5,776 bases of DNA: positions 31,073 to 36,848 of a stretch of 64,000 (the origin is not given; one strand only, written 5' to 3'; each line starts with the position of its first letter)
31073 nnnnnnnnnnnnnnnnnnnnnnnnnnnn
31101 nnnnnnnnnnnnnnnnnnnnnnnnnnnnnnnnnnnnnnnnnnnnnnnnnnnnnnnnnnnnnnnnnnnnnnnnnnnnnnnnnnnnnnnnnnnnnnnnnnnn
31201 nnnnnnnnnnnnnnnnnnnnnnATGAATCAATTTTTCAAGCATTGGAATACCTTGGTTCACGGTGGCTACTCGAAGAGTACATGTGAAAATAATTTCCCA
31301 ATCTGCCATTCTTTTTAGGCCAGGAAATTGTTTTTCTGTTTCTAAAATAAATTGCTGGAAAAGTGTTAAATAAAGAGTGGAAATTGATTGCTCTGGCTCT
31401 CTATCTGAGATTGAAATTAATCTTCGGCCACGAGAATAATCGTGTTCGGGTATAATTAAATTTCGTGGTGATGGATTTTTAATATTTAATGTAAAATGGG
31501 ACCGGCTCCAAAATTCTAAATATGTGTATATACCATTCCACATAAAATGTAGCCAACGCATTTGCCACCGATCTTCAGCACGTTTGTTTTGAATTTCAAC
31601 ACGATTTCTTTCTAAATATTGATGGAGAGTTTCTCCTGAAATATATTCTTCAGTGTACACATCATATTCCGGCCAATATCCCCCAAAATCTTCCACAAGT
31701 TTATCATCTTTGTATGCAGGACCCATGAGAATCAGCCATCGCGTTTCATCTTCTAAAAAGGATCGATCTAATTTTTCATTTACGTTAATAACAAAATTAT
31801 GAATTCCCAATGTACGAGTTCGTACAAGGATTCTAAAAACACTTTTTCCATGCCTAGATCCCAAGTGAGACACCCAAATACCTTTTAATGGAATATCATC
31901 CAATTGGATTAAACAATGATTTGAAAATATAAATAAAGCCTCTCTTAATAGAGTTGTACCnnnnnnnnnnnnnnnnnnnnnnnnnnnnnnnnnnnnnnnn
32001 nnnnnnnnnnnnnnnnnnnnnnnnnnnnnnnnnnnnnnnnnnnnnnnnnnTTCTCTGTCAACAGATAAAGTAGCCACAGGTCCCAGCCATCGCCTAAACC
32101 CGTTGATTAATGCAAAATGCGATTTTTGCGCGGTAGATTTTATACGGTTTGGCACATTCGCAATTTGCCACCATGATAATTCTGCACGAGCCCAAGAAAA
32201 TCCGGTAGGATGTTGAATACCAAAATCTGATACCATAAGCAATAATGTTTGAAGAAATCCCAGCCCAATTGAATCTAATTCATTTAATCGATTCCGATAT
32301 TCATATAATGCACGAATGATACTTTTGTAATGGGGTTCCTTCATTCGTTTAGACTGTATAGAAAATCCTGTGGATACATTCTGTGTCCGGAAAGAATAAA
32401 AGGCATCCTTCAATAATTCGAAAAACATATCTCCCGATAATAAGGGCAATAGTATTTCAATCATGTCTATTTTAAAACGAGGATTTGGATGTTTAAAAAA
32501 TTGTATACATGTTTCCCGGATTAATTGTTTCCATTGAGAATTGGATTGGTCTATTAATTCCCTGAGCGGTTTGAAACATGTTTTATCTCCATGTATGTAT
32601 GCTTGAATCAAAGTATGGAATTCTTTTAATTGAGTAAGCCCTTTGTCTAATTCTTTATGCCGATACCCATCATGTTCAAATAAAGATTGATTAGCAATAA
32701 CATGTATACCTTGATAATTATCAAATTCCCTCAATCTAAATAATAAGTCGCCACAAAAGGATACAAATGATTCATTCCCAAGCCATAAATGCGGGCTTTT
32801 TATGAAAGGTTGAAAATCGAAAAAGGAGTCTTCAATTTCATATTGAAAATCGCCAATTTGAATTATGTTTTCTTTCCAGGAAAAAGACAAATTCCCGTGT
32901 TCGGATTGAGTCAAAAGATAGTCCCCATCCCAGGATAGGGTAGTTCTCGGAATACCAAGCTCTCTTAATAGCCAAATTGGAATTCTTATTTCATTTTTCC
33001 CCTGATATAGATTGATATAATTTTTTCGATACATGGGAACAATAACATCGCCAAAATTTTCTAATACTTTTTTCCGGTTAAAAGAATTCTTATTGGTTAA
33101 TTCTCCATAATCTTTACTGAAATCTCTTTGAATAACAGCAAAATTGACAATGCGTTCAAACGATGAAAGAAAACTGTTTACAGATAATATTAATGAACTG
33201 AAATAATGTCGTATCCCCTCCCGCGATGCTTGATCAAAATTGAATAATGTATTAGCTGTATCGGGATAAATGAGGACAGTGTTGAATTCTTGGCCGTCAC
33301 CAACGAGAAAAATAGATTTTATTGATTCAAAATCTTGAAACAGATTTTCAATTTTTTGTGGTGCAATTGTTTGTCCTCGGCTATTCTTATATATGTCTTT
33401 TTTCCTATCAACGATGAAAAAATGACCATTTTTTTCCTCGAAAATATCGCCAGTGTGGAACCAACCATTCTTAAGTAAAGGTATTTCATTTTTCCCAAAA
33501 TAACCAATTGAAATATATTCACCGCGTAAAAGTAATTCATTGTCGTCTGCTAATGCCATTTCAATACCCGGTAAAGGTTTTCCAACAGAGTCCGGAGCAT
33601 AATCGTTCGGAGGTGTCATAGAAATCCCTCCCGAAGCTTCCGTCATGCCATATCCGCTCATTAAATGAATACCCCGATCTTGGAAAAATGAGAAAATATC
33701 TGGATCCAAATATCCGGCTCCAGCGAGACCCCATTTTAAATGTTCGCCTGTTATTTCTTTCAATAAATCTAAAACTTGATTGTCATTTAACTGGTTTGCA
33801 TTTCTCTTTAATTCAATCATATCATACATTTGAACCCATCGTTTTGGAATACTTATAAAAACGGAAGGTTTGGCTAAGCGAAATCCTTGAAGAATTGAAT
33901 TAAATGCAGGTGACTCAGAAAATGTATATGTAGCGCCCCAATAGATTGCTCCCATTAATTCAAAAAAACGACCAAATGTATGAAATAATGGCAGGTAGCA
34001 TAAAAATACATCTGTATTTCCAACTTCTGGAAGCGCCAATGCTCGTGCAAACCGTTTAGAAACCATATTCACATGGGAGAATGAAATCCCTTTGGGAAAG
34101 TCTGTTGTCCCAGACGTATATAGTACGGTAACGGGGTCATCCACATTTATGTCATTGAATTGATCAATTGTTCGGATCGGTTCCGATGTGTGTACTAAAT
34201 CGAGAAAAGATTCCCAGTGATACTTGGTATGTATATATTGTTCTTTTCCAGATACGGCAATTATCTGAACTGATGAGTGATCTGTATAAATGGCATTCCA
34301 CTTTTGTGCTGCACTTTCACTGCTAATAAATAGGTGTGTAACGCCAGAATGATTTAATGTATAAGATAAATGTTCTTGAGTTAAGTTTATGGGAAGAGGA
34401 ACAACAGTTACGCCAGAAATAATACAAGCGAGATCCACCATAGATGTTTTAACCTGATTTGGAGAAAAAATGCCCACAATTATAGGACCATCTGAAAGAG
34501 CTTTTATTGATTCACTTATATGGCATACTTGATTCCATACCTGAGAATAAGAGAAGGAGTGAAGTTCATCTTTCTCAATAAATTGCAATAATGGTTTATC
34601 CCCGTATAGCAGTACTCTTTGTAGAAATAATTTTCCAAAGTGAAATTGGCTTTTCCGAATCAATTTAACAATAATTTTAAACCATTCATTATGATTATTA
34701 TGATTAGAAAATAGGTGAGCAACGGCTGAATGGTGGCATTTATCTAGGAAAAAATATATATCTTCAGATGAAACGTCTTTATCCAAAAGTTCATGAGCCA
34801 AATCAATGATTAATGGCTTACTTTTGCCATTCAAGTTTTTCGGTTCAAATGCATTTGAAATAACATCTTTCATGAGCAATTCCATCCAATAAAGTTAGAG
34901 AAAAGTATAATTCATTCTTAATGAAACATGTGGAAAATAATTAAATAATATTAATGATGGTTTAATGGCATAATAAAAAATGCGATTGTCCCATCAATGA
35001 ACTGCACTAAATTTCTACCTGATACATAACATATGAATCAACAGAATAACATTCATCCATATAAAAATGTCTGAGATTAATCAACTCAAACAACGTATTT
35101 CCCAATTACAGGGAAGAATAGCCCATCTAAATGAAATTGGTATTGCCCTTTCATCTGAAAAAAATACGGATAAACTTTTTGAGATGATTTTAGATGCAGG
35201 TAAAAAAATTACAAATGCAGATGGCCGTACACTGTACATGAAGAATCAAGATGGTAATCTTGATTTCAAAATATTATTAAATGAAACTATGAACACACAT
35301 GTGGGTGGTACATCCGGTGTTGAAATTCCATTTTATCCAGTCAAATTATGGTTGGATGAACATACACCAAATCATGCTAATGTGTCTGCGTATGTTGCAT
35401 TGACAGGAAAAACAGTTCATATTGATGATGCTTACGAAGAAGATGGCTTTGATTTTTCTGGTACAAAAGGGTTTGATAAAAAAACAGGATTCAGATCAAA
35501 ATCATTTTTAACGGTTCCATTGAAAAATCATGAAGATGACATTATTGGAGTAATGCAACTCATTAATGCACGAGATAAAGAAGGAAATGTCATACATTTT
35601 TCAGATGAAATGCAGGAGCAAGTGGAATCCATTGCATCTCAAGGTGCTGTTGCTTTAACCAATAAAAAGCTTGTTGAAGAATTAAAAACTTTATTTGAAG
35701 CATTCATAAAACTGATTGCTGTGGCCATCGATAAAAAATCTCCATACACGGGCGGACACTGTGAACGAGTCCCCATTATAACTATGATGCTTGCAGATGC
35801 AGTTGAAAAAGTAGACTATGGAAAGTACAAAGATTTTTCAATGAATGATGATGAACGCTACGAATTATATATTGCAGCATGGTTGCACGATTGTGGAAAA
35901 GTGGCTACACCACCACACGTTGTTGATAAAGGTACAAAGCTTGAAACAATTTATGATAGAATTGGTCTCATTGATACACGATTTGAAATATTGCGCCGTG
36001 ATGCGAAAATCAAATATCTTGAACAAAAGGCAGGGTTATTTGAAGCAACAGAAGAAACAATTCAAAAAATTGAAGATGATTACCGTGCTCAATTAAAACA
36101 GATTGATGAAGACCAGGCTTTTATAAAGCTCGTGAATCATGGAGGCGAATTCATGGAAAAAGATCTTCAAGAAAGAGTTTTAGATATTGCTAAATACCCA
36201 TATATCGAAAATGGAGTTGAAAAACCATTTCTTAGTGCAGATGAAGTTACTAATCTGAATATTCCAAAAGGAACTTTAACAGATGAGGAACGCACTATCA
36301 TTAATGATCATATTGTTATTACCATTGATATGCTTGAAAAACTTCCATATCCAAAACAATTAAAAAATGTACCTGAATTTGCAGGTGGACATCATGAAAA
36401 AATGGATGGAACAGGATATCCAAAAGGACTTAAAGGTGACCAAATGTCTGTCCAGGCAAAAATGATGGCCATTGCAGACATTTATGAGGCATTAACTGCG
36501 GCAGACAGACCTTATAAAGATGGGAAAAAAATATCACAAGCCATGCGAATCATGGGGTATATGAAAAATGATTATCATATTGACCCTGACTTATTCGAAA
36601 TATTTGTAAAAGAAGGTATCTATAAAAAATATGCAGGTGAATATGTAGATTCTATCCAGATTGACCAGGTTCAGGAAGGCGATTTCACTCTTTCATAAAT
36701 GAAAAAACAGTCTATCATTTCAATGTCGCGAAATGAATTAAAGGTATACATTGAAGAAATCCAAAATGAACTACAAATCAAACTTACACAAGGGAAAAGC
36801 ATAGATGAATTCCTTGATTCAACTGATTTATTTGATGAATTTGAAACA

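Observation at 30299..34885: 1528-aa three-part protein: complete ACSL-type adenylating enzyme, ~770 aa of unknown fold, and a C-terminal GNAT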

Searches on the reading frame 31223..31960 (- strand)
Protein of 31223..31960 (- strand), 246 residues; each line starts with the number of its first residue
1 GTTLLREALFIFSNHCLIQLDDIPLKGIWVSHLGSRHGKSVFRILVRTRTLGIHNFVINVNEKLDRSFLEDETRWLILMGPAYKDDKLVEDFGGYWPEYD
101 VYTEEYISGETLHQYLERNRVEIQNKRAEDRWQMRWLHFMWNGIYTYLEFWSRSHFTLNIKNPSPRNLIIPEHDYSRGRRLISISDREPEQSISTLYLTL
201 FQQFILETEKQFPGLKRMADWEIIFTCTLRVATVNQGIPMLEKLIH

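Call 58: search_protein_families(library=pfam, proteins=[window:31223-31960:-], max_evalue=10)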
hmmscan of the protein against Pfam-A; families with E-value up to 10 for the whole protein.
seq(246 aa): 1 family
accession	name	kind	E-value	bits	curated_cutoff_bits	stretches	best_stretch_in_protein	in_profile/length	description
PF00931.28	NB-ARC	-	0.024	14.3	23.5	1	14-80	100-167/248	NB-ARC domain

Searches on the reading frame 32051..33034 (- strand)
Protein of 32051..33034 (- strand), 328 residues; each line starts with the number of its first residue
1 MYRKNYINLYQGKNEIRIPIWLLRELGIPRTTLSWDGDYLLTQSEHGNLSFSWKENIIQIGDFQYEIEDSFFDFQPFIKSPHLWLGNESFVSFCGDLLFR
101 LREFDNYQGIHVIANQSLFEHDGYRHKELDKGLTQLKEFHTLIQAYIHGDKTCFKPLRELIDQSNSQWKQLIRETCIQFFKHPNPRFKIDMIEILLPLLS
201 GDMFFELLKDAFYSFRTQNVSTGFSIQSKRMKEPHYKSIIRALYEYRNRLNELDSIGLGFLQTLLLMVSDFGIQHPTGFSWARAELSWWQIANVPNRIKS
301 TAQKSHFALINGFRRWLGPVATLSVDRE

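Call 59: predict_structure(alignment_id=A5)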
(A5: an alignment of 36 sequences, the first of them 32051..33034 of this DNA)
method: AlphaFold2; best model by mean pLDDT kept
length: 328 residues; sequences in the alignment: 36
mean_pLDDT: 90.4   pTM: 0.85
mean pLDDT of the five models: 90.4, 89.6, 89.5, 87.9, 87.2
residues with pLDDT >= 90: 249; 70-90: 55; 50-70: 17; < 50: 7
segments of 3 or more residues with pLDDT < 50: 324-328
pLDDT, mean of each block of 10 residues (from residue 1): 76 94 90 93 88 96 95 96 95 92 92 89 66 86 94 95 93 95 93 95 96 91 85 95 94 94 96 90 96 96 97 84 50
secondary structure, 60 per line:
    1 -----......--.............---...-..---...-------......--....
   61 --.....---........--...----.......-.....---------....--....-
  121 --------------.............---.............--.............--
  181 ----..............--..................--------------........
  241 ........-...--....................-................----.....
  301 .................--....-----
elements in order: E6-11 E14-19 H20-26 E39-41 E49-54 E57-60 E63-67 E71-73 H74-78 H88-94 H96-100 E110-113 H116-119 H135-147 H151-163 H166-178 H185-198 H201-218 H233-248 H255-274 H276-291 H296-317 H320-323

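Call 61: fold_search(model_id=the predicted structure, library=pdb)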
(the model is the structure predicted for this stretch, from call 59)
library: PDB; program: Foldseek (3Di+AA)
matches with E <= 10: 650; with E <= 0.001: 0
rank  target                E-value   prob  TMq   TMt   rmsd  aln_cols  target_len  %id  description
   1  4rv1_C                2.9e-02  0.92  0.22  0.18  10.4       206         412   12  Crystal Structure of Engineered Protein. Northeast Structural Genomics Consortium (NESG) Target OR497. (released 2014-12-10)
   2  6s9p_A                4.4e-02  0.91  0.22  0.22  10.9       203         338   15  Designed Armadillo Repeat protein internal Lock2 fused to target peptide KRKAKITWKR (released 2020-02-19)
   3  2db0_A                8.4e-02  0.82  0.21  0.27  11.6       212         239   15  Crystal structure of PH0542 (released 2006-06-14)
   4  5mfi_A                9.8e-02  0.80  0.22  0.27  10.5       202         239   13  Designed armadillo repeat protein YIII(Dq.V2)4CqI in complex with peptide (KR)4 (released 2017-09-13)
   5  5mfg_D                1.0e-01  0.80  0.23  0.29  10.4       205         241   13  Designed armadillo repeat protein YIIIM5AII in complex with peptide (RR)4 (released 2017-09-13)
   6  6s9o_A                1.3e-01  0.77  0.22  0.22  10.9       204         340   17  Designed Armadillo Repeat protein internal Lock1 fused to target peptide KRKRKLKFKR (released 2020-02-19)
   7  8j07_T                1.4e-01  0.20  0.14  0.14  14.5       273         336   10  96nm repeat of human respiratory doublet microtubule and associated axonemal complexes (released 2023-07-26)
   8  6s9o_C                1.7e-01  0.69  0.22  0.21  10.8       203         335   15  Designed Armadillo Repeat protein internal Lock1 fused to target peptide KRKRKLKFKR (released 2020-02-19)
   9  4hxt                  1.8e-01  0.63  0.21  0.26  10.6       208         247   12  Crystal Structure of Engineered Protein. Northeast Structural Genomics Consortium Target OR329 (released 2012-11-21)
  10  5yqg_B                2.1e-01  0.21  0.14  0.18  16.2       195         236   12  The structure of 14-3-3 and pNumb peptide (released 2018-02-07)
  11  7tmt_P                2.3e-01  0.57  0.21  0.17  14.4       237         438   12  V-ATPase from Saccharomyces cerevisiae, State 3 (released 2022-04-20)
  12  8qtt_F                2.5e-01  0.21  0.14  0.17  15.3       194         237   10  Crystal structure of a C-terminally truncated version of Arabidopsis thaliana 14-3-3 omega in complex with a phosphope (released 2023-11-15)
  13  8j07_t                2.5e-01  0.16  0.15  0.15  13.9       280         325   10  96nm repeat of human respiratory doublet microtubule and associated axonemal complexes (released 2023-07-26)
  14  9fqr_Fj               2.7e-01  0.44  0.20  0.21  10.9       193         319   15  96-nm repeat of axonemal doublet microtubules from bovine sperm (released 2025-03-26)
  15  9bw4_W                2.8e-01  0.44  0.20  0.16  13.9       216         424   13  TXNL1-bound proteasome (released 2025-06-11)
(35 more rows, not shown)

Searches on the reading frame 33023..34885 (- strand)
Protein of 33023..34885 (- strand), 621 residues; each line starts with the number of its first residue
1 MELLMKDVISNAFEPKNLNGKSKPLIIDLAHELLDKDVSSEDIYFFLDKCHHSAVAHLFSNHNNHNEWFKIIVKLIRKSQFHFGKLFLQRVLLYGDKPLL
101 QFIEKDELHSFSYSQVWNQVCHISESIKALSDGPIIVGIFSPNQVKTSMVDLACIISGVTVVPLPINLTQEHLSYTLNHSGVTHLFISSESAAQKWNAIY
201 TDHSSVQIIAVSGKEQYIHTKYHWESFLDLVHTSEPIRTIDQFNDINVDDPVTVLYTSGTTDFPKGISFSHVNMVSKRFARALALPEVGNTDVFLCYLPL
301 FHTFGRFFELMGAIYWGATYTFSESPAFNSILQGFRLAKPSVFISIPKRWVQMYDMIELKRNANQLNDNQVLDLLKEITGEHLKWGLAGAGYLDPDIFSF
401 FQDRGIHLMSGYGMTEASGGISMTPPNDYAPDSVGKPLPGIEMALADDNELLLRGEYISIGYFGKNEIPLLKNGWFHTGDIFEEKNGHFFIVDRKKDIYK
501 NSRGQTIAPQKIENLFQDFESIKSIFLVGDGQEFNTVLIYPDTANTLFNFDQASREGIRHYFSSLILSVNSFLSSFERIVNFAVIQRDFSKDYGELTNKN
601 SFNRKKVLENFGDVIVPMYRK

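Call 54: search_solved_structures(query=window:33023-34885:-, max_evalue=1e-20)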
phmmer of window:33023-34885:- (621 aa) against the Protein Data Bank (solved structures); distinct sequences matched with E-value up to 1e-20: 2.
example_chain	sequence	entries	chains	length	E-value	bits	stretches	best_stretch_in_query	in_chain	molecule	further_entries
6k4c_A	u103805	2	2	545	1.1e-25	93.2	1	109-524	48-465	Ancestral luciferase AncLamp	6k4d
4m46_A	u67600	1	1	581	8e-23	83.7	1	109-517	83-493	Luciferase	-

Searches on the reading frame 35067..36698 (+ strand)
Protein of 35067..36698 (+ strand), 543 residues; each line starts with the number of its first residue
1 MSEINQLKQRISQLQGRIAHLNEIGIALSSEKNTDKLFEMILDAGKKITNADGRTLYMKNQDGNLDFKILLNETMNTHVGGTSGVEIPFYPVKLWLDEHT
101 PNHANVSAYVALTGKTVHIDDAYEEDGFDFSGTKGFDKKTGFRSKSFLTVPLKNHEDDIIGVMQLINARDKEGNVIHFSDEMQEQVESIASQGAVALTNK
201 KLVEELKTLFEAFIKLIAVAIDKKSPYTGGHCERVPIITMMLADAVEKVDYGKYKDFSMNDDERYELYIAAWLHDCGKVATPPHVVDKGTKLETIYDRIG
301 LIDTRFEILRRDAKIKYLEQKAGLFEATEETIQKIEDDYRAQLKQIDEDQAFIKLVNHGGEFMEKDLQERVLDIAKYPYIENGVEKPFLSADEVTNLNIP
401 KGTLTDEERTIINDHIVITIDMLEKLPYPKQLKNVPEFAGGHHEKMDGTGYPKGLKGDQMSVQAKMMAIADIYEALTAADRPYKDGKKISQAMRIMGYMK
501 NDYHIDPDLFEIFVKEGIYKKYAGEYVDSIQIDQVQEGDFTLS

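Call 7: search_protein_families(library=pfam, proteins=[window:35067-36698:+], max_evalue=0.001)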
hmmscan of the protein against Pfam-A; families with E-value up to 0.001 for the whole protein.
window:35067-36698:+ (543 aa): 5 families
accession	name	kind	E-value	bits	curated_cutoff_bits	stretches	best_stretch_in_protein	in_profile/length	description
PF13487.12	HD_5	-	1.4e-41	142.5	27.2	1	392-509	58-170/170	HD domain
PF01590.32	GAF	-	3.1e-12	47.6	22.4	1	34-197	2-133/133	GAF domain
PF01966.28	HD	-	3.8e-11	43.7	22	1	406-475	49-115/116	HD domain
PF13185.12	GAF_2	-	8.2e-09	36.2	28.6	1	33-197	3-135/136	GAF domain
PF13492.12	GAF_3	-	3.7e-05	24.6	27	1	35-199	3-129/129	GAF domain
